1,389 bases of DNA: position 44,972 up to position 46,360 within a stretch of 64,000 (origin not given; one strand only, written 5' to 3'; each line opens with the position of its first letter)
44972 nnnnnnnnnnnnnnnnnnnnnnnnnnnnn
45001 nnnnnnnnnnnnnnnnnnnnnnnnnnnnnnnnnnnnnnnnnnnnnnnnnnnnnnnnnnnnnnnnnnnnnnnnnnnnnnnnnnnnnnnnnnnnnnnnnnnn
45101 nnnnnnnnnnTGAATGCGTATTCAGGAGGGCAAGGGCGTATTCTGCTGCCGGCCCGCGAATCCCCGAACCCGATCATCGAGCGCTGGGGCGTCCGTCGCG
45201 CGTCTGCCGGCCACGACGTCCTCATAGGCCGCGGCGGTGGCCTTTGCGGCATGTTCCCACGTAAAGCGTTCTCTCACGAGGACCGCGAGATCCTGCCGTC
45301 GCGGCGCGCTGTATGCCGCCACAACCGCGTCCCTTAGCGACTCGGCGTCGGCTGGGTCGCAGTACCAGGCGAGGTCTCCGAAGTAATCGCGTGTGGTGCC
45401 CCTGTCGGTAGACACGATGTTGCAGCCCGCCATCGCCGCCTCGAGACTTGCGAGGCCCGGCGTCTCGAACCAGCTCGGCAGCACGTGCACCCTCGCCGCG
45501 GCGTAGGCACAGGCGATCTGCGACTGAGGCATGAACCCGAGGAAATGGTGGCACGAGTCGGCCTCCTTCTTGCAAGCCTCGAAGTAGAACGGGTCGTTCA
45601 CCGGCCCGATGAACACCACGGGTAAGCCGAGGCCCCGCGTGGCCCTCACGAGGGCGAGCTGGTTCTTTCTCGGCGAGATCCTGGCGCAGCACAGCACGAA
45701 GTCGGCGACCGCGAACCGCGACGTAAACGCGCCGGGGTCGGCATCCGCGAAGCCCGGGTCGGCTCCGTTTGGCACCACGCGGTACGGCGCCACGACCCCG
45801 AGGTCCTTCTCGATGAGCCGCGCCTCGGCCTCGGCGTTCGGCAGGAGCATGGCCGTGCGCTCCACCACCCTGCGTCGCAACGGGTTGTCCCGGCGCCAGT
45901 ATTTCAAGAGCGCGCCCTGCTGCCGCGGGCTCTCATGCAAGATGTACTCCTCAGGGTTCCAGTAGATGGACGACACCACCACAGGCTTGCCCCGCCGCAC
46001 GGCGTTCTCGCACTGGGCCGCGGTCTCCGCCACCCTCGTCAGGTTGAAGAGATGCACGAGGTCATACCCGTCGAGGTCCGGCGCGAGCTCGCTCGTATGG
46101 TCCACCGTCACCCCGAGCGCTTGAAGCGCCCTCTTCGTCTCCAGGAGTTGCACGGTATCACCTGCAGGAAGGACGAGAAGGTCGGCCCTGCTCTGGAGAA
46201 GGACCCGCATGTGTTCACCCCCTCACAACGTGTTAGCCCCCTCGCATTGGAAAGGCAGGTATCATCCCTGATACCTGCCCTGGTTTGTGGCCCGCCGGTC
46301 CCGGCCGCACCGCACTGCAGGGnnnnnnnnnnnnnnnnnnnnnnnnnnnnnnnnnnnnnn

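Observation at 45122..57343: Glycosyltransferase cluster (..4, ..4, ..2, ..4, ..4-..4 fusion) interleaved with DUF3794 genes and near GDP-sugar synthesis genes: candidate spore-surface glycan locus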

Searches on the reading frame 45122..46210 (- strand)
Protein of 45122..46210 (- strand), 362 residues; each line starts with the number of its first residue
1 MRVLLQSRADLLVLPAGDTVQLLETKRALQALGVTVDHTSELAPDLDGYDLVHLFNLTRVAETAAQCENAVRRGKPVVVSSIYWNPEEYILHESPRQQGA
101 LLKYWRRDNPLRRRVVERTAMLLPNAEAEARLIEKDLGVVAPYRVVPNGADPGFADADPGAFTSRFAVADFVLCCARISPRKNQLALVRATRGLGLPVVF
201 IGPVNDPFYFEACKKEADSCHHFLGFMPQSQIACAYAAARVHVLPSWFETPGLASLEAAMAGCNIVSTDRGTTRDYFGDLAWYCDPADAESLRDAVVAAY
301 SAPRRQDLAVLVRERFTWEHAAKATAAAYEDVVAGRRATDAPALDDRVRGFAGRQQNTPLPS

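Call 4: search_protein_families(library=pfam, proteins=[window:45122-46210:-], max_evalue=0.01)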
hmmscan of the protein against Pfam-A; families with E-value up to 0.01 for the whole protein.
window:45122-46210:- (362 aa): 5 families
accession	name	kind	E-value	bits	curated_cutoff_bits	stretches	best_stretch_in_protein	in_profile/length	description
PF00534.26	Glycos_transf_1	-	2.1e-16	60.4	26.4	1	171-302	17-158/172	Glycosyl transferases group 1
PF13692.12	Glyco_trans_1_4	-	6.9e-14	52.7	27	1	172-300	4-140/142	Glycosyl transferases group 1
PF13439.12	Glyco_transf_4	-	7.2e-06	26.6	28.5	1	48-152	72-168/170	Glycosyltransferase Family 4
PF13579.12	Glyco_trans_4_4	-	2.4e-05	25.2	29.7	1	43-149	67-158/158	Glycosyl transferase 4-like domain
PF13524.12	Glyco_trans_1_2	-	0.00014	22.2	25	0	191-329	9-142/144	Glycosyl transferase-like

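Call 6: search_protein_families(library=ncbifam, proteins=[window:45122-46210:-], max_evalue=0.001)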
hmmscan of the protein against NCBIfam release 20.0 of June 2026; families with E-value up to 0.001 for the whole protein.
window:45122-46210:- (362 aa): 11 families
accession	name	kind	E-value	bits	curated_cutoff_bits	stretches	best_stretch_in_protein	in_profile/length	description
TIGR04047.1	MSMEG_0565_glyc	hypoth_equivalog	1.5e-13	50.6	259.85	1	221-330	259-372/373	MSMEG_0565 family glycosyltransferase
NF038255.1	exopoly_VpsD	equivalog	9.2e-09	34.6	300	1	172-330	206-377/381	VpsD family glycosyltransferase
NF038295.1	EPS_HpsP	equivalog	7.7e-07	28.4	550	1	113-332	149-387/388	hormogonium polysaccharide biosynthesis glycosyltransferase HpsP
NF038229.1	Glyco4_Geo_Pelo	equivalog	3.1e-06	26.4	400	1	114-266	105-265/338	GPMC system family 4 glycosyltransferase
TIGR03449.1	mycothiol_MshA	equivalog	3.5e-06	26.2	462.5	1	222-333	287-404/406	D-inositol-3-phosphate glycosyltransferase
NF053513.1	Gtran_IagA_BgsA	equivalog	8e-06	25.1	460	1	1-270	1-267/333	LTA glycolipid anchor biosynthesis glycosyltransferase, IagA/BgsA family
NF041876.1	EPS_EpsE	equivalog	1.5e-05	24.5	400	1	222-324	279-384/389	exopolysaccharide biosynthesis GT4 family glycosyltransferase EpsE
NF041010.1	glycosy_Agl16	equivalog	1.6e-05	23.9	575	1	142-263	157-278/352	glycosylation protein Agl16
NF053787.1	GlcN_PG_synth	equivalog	2.5e-05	23.3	480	1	176-333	204-360/361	N-acetylglucosaminyl phosphatidylglycerol synthase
NF049987.1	DaglGlyslTfaseDgs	equivalog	7e-05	21.9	500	0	1-81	1-70/332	processive diacylglycerol alpha-glucosyltransferase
NF047684.1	TeichurnBiosyTuaC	equivalog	0.0008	18.4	550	0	196-333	248-390/391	teichuronic acid biosynthesis protein TuaC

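Call 11: find_encoding_contigs(protein=window:45122-46210:-, flank=10000, max_places=6)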
Protein window:45122-46210:- (362 aa): no gene with exactly this product is on record in the collection.

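Call 12: find_homologous_proteins(query=window:45122-46210:-, max_evalue=1e-10)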
Query window:45122-46210:- (362 aa): 1288 proteins with E <= 1e-10 among 8000 candidates; the best 120 are listed.
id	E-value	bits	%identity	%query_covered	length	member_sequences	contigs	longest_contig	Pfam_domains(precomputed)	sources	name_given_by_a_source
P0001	1.1e-230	783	95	100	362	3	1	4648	PF00534.27,PF13439.13,PF13692.13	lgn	-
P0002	4.8e-195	665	87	93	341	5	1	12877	PF00534.27,PF13579.13,PF13439.13,PF13692.13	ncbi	-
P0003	1.1e-194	664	85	93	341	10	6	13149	PF00534.27,PF13579.13,PF13439.13,PF13692.13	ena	-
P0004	9.4e-186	635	77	100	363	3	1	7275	PF00534.27,PF13524.13,PF13439.13,PF13692.13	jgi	-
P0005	3.1e-182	623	80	95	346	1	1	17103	PF00534.27,PF13579.13,PF13692.13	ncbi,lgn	ncbi:MAG: glycosyltransferase [Betaproteobacteria bacterium]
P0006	8.2e-179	612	80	93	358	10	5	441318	PF00534.27,PF13692.13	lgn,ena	-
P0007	7.9e-176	602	77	92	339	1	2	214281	PF00534.27,PF13439.13,PF13692.13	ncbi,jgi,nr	ncbi:MAG: glycosyltransferase [Firmicutes bacterium]|jgi:glycosyltransferase involved in cell wall b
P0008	4.6e-173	593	79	91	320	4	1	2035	PF00534.27,PF13439.13,PF13692.13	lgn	-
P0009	7.2e-162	556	73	88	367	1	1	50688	PF00534.27,PF13692.13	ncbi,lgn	-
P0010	4.8e-161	554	72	92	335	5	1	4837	PF00534.27,PF13692.13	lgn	-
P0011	2.6e-150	518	70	93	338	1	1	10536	PF00534.27,PF13692.13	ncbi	-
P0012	4.1e-135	468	61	92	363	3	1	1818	PF00534.27,PF13524.13,PF13439.13,PF13692.13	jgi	-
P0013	3.9e-131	455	60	93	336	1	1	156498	PF00534.27,PF13692.13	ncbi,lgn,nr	ncbi:MAG: glycosyltransferase [Firmicutes bacterium]|nr:glycosyltransferase [Bacillota bacterium]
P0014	7.5e-131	454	60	92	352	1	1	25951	PF00534.27,PF13692.13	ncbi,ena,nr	ncbi:MAG TPA: glycosyltransferase family 4 protein [Firmicutes bacterium]|nr:glycosyltransferase fam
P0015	1.8e-130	453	60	92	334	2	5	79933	PF00534.27,PF13579.13,PF13439.13,PF13692.13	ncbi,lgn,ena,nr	ncbi:MAG TPA: glycosyltransferase family 4 protein [Firmicutes bacterium]|nr:glycosyltransferase fam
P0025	1.8e-91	325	48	93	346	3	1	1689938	PF00534.27,PF13579.13,PF13692.13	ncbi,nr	ncbi:glycosyltransferase family 4 protein [Desulfofundulus sp. TPOSR]|nr:glycosyltransferase family 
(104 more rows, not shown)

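Call 13: find_encoding_contigs(protein=P0006, flank=10000, max_places=2)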
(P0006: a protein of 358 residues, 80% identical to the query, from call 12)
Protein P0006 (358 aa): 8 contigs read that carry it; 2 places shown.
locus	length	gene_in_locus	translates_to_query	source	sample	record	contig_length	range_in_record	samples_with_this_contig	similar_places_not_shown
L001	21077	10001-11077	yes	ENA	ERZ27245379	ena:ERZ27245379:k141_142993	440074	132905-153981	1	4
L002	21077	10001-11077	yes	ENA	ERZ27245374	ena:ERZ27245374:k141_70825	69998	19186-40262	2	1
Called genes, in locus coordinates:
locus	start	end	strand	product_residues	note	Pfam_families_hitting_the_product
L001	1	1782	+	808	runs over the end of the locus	PF20706:GT4-conflict, PF00534:Glycos_transf_1, PF13692:Glyco_trans_1_4, PF13524:Glyco_trans_1_2 (faint), PF13439:Glyco_transf_4, PF13579:Glyco_trans_4_4 (weak), PF00534:Glycos_transf_1 (weak), PF13692:Glyco_trans_1_4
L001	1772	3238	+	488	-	PF13439:Glyco_transf_4, PF13579:Glyco_trans_4_4 (faint), PF13692:Glyco_trans_1_4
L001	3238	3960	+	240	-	PF00535:Glycos_transf_2, PF10111:Glyco_tranf_2_2 (faint)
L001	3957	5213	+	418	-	PF13439:Glyco_transf_4 (weak), PF20706:GT4-conflict, PF00534:Glycos_transf_1, PF13692:Glyco_trans_1_4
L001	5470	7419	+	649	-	PF12673:SipL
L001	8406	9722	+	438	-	PF12673:SipL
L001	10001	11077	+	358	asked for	PF00534:Glycos_transf_1, PF13692:Glyco_trans_1_4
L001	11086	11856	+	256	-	-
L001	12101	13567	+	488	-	PF01471:PG_binding_1, PF01476:LysM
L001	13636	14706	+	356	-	PF01073:3Beta_HSD, PF01370:Epimerase, PF02719:Polysacc_synt_2, PF04321:RmlD_sub_bind, PF13460:NAD_binding_10 (weak), PF16363:GDP_Man_Dehyd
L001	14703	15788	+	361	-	PF00483:NTP_transferase, PF12804:NTP_transf_3, PF00132:Hexapep (faint), PF25084:LbH_EIF2B, PF25087:GMPPB_C (weak), PF24894:Hexapep_GlmU, PF25087:GMPPB_C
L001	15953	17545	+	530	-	PF12673:SipL, PF01476:LysM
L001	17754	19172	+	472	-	PF12673:SipL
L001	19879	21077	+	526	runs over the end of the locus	PF12673:SipL, PF01476:LysM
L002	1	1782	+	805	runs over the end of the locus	PF20706:GT4-conflict, PF00534:Glycos_transf_1, PF13692:Glyco_trans_1_4, PF13524:Glyco_trans_1_2 (faint), PF13439:Glyco_transf_4, PF13579:Glyco_trans_4_4 (weak), PF00534:Glycos_transf_1 (weak), PF13692:Glyco_trans_1_4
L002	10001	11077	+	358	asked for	PF00534:Glycos_transf_1, PF13692:Glyco_trans_1_4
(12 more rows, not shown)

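Call 14: find_encoding_contigs(protein=P0025, flank=10000, max_places=2)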
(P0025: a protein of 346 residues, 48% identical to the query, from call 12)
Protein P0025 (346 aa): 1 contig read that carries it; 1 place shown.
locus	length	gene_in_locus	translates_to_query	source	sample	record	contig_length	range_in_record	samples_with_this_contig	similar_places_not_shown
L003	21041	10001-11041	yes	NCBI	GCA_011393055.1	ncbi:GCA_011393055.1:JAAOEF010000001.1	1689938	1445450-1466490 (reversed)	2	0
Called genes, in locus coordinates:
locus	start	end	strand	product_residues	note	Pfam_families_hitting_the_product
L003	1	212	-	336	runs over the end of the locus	PF01370:Epimerase, PF04321:RmlD_sub_bind, PF05368:NmrA (weak), PF16363:GDP_Man_Dehyd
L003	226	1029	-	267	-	PF00535:Glycos_transf_2, PF13641:Glyco_tranf_2_3, PF13632:Glyco_trans_2_3 (weak)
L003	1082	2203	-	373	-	PF13439:Glyco_transf_4 (weak), PF13579:Glyco_trans_4_4 (weak), PF00534:Glycos_transf_1, PF13692:Glyco_trans_1_4, PF13524:Glyco_trans_1_2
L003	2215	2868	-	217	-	PF13712:Glyco_tranf_2_5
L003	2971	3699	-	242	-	PF00535:Glycos_transf_2, PF10111:Glyco_tranf_2_2 (faint), PF13641:Glyco_tranf_2_3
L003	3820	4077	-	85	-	PF00188:CAP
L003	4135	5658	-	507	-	PF01385:OrfB_IS605 (faint), PF07282:Cas12f1-like_TNB (weak)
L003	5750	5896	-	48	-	PF00239:Resolvase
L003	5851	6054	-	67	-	-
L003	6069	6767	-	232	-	-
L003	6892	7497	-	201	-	-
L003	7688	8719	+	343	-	PF13439:Glyco_transf_4 (faint), PF13692:Glyco_trans_1_4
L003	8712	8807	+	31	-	-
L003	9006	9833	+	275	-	PF22882:GT-D-like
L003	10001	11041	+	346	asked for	PF13579:Glyco_trans_4_4 (weak), PF00534:Glycos_transf_1, PF13692:Glyco_trans_1_4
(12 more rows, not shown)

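Call 16: find_related_loci(query=A1, collection=genome_contigs, flank=10000)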
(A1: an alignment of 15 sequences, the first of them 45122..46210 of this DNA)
Query A1 (362 aa) in genome_contigs; peptide patterns used: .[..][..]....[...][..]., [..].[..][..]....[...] (x = any residue, [..] = any of these).
484 stretches matched a pattern; 452 encode a relative of the query (tblastn E <= 1e-3); the best 80 are kept; 80 distinct loci.
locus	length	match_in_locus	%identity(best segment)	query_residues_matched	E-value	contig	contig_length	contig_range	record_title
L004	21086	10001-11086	95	1-362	0e+0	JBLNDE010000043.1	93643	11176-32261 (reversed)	MAG: Bacillota bacterium isolate MAG107 PRJNA950955_bin16_renamed_42, whole genome shotgun sequence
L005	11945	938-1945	85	1-336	0e+0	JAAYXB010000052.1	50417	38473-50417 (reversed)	MAG: Bacillota bacterium isolate AS02xzSISU_21 27202_AS02, whole genome shotgun sequence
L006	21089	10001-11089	77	1-362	0e+0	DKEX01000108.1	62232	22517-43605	MAG TPA_asm: Firmicutes bacterium UBA6811 UBA6811_contig_11856, whole genome shotgun sequence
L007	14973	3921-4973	79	1-349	0e+0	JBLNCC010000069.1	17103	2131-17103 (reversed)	MAG: Betaproteobacteria bacterium isolate MAG135 PRJNA950955_bin41_renamed_68, whole genome shotgun sequence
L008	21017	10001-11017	80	1-348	0e+0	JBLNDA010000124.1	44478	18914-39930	MAG: Clostridia bacterium isolate MAG111 PRJNA950955_bin2_renamed_124, whole genome shotgun sequence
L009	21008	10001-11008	86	1-336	0e+0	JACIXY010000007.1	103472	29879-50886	MAG: Bacillota bacterium isolate MAG-64 Firmicutes_O3_bin27_Scaffold_7, whole genome shotgun sequence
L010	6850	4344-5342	72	1-333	1e-164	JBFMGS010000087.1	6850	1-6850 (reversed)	MAG: Bacillota bacterium isolate MAG303 MAG303_87, whole genome shotgun sequence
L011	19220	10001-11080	57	1-351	2e-134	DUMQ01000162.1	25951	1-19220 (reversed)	MAG TPA_asm: Bacillota bacterium isolate AS04akNAM_80 69134_AS04, whole genome shotgun sequence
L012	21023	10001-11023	55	1-338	1e-121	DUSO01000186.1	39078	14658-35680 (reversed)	MAG TPA_asm: Bacillota bacterium isolate AS04akNAM_35 64702_AS04, whole genome shotgun sequence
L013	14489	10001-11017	45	1-344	2e-102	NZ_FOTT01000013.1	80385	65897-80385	Candidatus Frackibacter sp. WG13, whole genome shotgun sequence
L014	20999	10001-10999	45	1-336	4e-101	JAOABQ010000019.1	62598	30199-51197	MAG: Clostridia bacterium isolate SKW182 k141_1650596, whole genome shotgun sequence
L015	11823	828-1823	44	1-333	7e-100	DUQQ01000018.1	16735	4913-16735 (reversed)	MAG TPA_asm: Hydrogenispora sp. isolate AS08sgBPME_416 74214_AS08, whole genome shotgun sequence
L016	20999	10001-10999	44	1-334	2e-99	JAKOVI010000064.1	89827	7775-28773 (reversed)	MAG: Bacillota bacterium isolate JPNG_maxbin.050 k201_318120, whole genome shotgun sequence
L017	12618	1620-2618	44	1-334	6e-99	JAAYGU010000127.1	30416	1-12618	MAG: Bacillota bacterium isolate AS09scLD_265 315537_AS09, whole genome shotgun sequence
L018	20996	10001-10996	45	1-333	9e-99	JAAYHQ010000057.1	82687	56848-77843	MAG: Bacillota bacterium isolate AS09scLD_395 158635_AS09, whole genome shotgun sequence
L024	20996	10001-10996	46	1-333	6e-97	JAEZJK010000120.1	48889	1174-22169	MAG: Bacillota bacterium isolate OH_CDB_235 k127_2073985, whole genome shotgun sequence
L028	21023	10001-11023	43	1-342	8e-95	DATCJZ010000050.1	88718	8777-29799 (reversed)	MAG TPA_asm: Capillibacterium sp. isolate SMAG_U7083 k141_304599, whole genome shotgun sequence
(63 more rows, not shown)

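Call 23: search_protein_families(library=pfam, proteins=[L028:3364-5772:+, L028:5914-7848:+, L028:7962-9983:+, L028:10001-11002:+, L028:12582-14765:+, L024:6561-7820:+, L024:7952-10000:+, L024:10001-11020:+, L028:11442-12110:+, L028:14762-15904:-], max_evalue=0.001)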
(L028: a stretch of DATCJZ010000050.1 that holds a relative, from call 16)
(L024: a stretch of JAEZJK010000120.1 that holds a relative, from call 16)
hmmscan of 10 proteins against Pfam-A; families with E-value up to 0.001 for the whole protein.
L028:3364-5772:+ (802 aa): 2 families
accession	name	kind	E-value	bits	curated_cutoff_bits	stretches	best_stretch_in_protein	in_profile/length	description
PF12673.12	SipL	-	4.6e-55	184.2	23.6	4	166-241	3-75/78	SipL, SPOCS domain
PF10842.14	DUF2642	-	0.00057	20.2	22.7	0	304-340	22-56/64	Protein of unknown function (DUF2642)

L028:5914-7848:+ (644 aa): 1 family
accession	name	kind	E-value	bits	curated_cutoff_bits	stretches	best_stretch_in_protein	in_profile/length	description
PF12673.12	SipL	-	8.8e-45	151.3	23.6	3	257-331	4-75/78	SipL, SPOCS domain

L028:7962-9983:+ (673 aa): 0 families

L028:10001-11002:+ (333 aa): 2 families
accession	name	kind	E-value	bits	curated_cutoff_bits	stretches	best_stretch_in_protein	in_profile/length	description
PF00534.26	Glycos_transf_1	-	6.3e-15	55.6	26.4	1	169-296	15-153/172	Glycosyl transferases group 1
PF13692.12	Glyco_trans_1_4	-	2.4e-14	54.3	27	1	172-296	4-137/142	Glycosyl transferases group 1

L028:12582-14765:+ (727 aa): 4 families
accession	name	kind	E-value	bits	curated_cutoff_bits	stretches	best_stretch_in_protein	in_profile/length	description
PF14417.12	MEDS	-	3.9e-33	115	29.8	1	20-180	1-161/161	MEDS: MEthanogen/methylotroph, DcmR Sensory domain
PF02518.31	HATPase_c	-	1.1e-21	77.8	26.4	1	464-580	2-110/111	Histidine kinase-, DNA gyrase B-, and HSP90-like ATPase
PF00072.30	Response_reg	-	1.5e-18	67.4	30.2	1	602-718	1-111/111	Response regulator receiver domain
PF00512.31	HisKA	-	0.00016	22.1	26.9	1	360-423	3-65/66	His Kinase A (phospho-acceptor) domain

L024:6561-7820:+ (419 aa): 2 families
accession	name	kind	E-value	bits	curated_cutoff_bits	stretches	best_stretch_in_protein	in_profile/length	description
PF12673.12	SipL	-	7.3e-48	161.1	23.6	3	32-108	4-77/78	SipL, SPOCS domain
PF17347.7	DUF5377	-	3.6e-06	27.7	25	0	78-131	7-59/96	Family of unknown function (DUF5377)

L024:7952-10000:+ (682 aa): 0 families

L024:10001-11020:+ (339 aa): 3 families
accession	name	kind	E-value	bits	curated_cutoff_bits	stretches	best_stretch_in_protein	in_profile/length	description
PF00534.26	Glycos_transf_1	-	2.8e-15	56.7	26.4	1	167-300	15-157/172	Glycosyl transferases group 1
PF13692.12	Glyco_trans_1_4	-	2.8e-13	50.8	27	1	170-298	4-139/142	Glycosyl transferases group 1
PF13524.12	Glyco_trans_1_2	-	0.00083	19.8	25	0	184-319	4-137/144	Glycosyl transferase-like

L028:11442-12110:+ (222 aa): 1 family
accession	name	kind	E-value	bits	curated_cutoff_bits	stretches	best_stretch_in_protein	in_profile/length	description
PF01258.23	zf-dskA_traR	-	1.2e-11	44.8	24.9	1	90-124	1-35/36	Prokaryotic dksA/traR C4-type zinc finger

L028:14762-15904:- (380 aa): 4 families
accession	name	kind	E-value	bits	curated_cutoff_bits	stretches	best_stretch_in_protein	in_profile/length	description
PF04389.22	Peptidase_M28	-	7.6e-24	84.9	21.3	1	208-373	27-191/193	Peptidase family M28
PF05343.19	Peptidase_M42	-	5e-07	29.5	23.2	1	211-335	132-265/292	M42 glutamyl aminopeptidase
PF01546.33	Peptidase_M20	-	9.3e-07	29.4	24.6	1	207-372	29-201/206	Peptidase family M20/M25/M40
PF16254.10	DUF4910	-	0.00061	19.2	26.6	1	211-379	83-245/247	Domain of unknown function (DUF4910)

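Call 28: search_solved_structures(query=window:45122-46210:-, max_evalue=0.001)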
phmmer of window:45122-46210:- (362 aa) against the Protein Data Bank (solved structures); distinct sequences matched with E-value up to 0.001: 5.
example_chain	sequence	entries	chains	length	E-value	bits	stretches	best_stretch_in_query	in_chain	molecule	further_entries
7qsg_A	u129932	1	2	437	4.5e-08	35.6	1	101-334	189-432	D-inositol 3-phosphate glycosyltransferase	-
5ze7_B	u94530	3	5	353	5e-05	25.6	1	175-301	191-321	UDP-glucose:tetrahydrobiopterin glucosyltransferase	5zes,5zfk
5zer_A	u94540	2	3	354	5e-05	25.6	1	175-301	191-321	UDP-glucose:tetrahydrobiopterin glucosyltransferase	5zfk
6kih_A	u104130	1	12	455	0.00022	23.5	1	223-345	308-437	Tll1590 protein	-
9v0l_A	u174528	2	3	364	0.00028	23.2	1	175-275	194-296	tetrahydrobiopterin glucosyltransferases | tetrahydrobiopterin glucosyltransferase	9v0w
